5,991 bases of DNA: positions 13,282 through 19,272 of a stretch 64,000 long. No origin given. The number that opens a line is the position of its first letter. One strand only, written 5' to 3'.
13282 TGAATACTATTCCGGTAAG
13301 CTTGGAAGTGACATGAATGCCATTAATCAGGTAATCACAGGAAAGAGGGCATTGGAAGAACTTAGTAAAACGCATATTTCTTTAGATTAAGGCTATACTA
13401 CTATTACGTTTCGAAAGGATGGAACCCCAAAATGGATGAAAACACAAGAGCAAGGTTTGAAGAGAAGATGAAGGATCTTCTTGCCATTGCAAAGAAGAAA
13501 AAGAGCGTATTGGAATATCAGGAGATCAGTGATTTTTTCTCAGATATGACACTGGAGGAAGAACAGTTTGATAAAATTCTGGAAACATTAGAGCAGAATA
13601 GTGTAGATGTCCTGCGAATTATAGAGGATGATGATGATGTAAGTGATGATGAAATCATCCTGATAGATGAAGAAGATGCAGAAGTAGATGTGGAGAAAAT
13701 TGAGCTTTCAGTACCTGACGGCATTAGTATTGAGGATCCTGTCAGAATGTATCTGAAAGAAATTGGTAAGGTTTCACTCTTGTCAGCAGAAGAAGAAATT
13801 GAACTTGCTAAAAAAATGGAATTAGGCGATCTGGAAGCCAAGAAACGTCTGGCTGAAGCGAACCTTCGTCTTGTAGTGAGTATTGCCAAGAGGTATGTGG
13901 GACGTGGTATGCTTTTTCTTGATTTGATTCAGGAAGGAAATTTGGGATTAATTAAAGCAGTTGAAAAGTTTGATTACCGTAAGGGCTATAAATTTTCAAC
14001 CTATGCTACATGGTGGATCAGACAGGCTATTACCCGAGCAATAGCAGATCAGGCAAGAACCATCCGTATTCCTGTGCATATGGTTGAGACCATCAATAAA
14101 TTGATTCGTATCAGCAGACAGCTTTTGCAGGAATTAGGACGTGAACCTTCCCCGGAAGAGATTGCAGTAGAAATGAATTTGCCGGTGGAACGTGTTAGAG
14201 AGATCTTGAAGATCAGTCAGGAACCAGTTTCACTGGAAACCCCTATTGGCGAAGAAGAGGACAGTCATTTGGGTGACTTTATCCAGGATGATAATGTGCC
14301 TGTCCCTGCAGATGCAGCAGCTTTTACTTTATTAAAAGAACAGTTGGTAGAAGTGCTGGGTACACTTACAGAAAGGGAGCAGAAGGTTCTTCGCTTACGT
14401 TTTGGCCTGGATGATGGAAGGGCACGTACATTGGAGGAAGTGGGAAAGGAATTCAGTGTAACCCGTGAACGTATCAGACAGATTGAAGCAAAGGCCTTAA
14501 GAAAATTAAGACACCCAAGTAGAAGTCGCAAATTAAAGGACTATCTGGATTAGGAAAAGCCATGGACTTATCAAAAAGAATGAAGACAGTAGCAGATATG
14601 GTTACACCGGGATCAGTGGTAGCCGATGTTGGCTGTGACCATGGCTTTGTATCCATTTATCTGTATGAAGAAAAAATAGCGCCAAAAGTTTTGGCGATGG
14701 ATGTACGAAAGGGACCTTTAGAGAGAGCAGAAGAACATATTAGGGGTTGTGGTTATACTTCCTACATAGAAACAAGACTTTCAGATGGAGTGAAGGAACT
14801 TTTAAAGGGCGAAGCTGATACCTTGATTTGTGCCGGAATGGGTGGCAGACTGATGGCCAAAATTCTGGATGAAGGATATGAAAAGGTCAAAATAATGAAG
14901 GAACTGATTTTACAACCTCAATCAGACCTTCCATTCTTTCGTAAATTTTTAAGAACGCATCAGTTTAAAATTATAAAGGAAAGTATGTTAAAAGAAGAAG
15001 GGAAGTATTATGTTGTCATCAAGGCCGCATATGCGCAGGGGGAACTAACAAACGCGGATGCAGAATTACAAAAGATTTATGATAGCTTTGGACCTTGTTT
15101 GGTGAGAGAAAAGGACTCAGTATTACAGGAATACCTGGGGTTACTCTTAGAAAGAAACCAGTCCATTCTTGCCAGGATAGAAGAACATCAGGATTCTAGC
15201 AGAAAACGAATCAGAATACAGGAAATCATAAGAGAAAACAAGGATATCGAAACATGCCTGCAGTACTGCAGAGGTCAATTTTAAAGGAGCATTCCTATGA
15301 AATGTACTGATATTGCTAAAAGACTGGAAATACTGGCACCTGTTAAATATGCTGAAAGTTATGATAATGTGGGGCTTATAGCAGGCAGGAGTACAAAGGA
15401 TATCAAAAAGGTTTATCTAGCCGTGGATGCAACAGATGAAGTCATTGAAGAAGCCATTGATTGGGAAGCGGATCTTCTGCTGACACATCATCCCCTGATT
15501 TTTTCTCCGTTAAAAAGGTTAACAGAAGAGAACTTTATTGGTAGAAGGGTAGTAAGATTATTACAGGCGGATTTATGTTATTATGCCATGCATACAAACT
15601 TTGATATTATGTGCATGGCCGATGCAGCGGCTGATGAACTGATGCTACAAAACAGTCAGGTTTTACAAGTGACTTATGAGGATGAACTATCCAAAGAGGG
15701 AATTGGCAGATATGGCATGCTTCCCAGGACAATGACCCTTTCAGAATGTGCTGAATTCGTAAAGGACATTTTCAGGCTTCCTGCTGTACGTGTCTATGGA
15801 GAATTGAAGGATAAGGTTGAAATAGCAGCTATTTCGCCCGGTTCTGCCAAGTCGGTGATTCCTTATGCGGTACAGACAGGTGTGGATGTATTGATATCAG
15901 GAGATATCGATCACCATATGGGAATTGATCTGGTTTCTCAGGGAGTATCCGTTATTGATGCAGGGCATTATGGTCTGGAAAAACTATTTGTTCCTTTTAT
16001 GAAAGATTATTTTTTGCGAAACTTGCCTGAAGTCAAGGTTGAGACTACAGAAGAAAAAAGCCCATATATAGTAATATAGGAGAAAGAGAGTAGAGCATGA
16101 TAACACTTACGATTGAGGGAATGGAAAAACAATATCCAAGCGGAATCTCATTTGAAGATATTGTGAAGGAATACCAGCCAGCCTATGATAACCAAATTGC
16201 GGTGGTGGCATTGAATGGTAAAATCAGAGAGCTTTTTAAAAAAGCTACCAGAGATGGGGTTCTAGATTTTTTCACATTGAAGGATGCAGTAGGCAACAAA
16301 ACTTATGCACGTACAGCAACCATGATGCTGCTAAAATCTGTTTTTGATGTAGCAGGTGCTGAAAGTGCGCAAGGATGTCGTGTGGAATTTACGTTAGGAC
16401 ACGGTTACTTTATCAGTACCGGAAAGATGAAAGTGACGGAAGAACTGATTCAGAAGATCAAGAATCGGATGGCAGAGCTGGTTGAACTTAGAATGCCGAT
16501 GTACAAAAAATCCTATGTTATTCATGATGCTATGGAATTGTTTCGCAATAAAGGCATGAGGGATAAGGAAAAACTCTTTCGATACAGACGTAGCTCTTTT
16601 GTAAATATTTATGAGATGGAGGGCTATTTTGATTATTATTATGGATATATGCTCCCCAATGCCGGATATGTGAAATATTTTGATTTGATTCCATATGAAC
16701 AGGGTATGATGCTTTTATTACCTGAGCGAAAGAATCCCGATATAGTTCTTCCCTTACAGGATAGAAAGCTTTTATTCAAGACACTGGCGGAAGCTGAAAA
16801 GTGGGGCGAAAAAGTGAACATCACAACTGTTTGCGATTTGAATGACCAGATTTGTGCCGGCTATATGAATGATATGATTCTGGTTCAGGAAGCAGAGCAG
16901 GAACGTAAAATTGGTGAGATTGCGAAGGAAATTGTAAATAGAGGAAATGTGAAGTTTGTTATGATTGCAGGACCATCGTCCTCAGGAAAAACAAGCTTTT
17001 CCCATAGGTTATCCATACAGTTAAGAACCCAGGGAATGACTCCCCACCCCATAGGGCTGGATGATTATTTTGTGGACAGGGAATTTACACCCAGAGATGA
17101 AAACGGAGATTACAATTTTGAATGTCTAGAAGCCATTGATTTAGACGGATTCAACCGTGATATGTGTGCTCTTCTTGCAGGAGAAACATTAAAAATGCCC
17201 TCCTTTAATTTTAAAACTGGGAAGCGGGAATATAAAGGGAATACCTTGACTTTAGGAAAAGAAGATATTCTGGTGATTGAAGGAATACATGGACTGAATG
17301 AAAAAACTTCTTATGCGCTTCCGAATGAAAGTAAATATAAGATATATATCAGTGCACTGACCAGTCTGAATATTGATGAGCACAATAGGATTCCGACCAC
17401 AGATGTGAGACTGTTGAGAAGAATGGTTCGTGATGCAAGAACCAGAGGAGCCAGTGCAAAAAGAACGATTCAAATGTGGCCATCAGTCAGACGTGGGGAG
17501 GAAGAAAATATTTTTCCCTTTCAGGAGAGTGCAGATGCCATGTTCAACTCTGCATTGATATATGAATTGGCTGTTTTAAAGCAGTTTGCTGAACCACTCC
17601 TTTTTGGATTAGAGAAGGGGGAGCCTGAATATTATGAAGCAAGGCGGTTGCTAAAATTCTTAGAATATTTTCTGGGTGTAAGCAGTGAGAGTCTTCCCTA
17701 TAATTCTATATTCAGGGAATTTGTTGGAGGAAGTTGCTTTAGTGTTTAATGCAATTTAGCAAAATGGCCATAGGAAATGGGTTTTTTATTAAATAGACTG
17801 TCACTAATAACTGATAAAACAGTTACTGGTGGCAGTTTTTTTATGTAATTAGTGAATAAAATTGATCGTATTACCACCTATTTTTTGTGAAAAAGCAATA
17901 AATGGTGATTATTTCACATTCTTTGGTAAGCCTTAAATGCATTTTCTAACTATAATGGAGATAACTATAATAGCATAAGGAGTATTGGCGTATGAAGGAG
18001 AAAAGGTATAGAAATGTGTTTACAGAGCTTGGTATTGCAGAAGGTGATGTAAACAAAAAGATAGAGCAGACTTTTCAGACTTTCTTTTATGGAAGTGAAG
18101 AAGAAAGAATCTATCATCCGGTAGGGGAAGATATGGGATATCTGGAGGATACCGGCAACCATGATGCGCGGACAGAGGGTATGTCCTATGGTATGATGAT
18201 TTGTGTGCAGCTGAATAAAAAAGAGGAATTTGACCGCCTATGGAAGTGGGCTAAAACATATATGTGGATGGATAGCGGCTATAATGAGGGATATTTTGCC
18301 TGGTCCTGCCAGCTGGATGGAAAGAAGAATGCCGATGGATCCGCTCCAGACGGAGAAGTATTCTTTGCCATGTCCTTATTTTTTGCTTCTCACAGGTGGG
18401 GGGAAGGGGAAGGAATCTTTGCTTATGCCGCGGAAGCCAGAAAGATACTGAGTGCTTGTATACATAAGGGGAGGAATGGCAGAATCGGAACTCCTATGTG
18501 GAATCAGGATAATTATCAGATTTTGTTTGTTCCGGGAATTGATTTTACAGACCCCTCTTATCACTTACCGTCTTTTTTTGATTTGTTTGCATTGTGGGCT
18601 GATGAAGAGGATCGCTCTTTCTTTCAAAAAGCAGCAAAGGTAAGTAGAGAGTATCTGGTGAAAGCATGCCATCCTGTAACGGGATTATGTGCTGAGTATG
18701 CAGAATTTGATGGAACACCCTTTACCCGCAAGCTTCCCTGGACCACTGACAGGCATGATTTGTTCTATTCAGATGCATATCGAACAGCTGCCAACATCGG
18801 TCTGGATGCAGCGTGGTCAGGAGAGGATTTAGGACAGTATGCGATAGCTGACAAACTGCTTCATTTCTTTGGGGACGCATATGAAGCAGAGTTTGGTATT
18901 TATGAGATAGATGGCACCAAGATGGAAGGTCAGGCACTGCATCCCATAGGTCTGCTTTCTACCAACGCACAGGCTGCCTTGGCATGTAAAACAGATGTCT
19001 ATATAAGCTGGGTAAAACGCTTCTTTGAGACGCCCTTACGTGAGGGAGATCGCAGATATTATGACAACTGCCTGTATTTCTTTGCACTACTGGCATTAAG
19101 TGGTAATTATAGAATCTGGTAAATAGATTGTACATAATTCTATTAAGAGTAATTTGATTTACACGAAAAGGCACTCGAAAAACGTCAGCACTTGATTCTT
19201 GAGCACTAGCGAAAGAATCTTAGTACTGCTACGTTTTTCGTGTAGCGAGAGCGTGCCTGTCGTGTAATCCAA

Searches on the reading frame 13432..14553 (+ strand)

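Call 75: search_protein_families(library=pfam, proteins=[window:13432-14553:+], max_evalue=0.0001)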
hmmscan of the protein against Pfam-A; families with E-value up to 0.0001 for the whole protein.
window:13432-14553:+ (373 aa): 5 families
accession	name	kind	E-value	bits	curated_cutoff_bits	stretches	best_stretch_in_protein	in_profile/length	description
PF04539.22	Sigma70_r3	-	8.5e-31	106.3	25.3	1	219-295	1-77/78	Sigma-70 region 3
PF04542.20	Sigma70_r2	-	1.2e-24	86.3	24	1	140-210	1-71/71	Sigma-70 region 2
PF04545.22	Sigma70_r4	-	3.6e-21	74.9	24.1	1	308-361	1-50/50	Sigma-70, region 4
PF00140.25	Sigma70_r1_2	-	7.6e-17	61.4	22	1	102-134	1-33/34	Sigma-70 factor, region 1.2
PF03979.19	Sigma70_r1_1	-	9.1e-12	45.2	22.5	1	10-85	4-78/81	Sigma-70 factor, region 1.1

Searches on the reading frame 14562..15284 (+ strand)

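Call 75: search_protein_families(library=pfam, proteins=[window:14562-15284:+], max_evalue=0.0001)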
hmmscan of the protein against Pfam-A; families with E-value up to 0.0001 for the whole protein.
window:14562-15284:+ (240 aa): 2 families
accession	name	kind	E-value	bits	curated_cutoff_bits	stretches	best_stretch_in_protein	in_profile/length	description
PF12847.13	Methyltransf_18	-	7.5e-55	185.5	27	1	3-153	1-151/151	Methyltransferase domain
PF04816.18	TrmK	-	2.6e-45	154.9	27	1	20-225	1-202/205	tRNA (adenine(22)-N(1))-methyltransferase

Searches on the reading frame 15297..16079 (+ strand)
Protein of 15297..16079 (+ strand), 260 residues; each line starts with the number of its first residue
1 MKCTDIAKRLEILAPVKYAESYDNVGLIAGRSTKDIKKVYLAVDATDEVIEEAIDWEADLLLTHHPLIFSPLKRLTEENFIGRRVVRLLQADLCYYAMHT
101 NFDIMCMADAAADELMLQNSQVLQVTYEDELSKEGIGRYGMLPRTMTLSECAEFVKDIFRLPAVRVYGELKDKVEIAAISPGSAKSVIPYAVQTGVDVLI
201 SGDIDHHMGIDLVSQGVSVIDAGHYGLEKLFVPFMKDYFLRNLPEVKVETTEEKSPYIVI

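Call 75: search_protein_families(library=pfam, proteins=[window:15297-16079:+], max_evalue=0.0001)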
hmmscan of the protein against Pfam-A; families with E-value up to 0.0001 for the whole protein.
window:15297-16079:+ (260 aa): 1 family
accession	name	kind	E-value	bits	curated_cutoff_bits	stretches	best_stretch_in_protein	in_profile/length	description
PF01784.24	DUF34_NIF3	-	1.5e-71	241.5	23.4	1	1-252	1-251/256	Duf34/NIF3 (NGG1p interacting factor 3)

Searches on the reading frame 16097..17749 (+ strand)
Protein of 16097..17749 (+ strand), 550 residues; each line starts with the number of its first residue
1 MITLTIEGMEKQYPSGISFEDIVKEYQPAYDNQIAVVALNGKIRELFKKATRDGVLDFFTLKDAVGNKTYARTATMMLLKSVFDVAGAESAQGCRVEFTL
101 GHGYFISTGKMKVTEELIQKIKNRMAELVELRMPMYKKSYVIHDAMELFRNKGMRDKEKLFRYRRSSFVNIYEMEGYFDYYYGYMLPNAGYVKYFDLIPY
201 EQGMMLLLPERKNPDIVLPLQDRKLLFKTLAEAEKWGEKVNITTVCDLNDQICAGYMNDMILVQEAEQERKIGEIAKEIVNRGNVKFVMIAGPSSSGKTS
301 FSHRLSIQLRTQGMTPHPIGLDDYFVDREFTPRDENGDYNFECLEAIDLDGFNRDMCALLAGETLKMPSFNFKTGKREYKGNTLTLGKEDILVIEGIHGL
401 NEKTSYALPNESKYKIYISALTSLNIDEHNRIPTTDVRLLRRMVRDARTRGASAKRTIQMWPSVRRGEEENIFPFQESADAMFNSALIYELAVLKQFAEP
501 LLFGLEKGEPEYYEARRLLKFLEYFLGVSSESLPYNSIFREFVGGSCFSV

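Call 18: search_protein_families(library=pfam, proteins=[window:16097-17749:+], max_evalue=0.00001)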
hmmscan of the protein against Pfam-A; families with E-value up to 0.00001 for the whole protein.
window:16097-17749:+ (550 aa): 1 family
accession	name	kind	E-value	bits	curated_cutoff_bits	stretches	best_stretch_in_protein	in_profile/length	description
PF00485.24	PRK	-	1.1e-16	61.7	22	1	288-485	2-189/196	Phosphoribulokinase / Uridine kinase family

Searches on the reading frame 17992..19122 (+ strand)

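Call 18: search_protein_families(library=pfam, proteins=[window:17992-19122:+], max_evalue=0.00001)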
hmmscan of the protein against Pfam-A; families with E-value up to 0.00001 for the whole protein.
window:17992-19122:+ (376 aa): 1 family
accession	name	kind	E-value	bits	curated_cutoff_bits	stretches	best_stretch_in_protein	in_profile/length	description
PF01270.23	Glyco_hydro_8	-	5.3e-20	72.2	24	1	54-368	45-338/341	Glycosyl hydrolases family 8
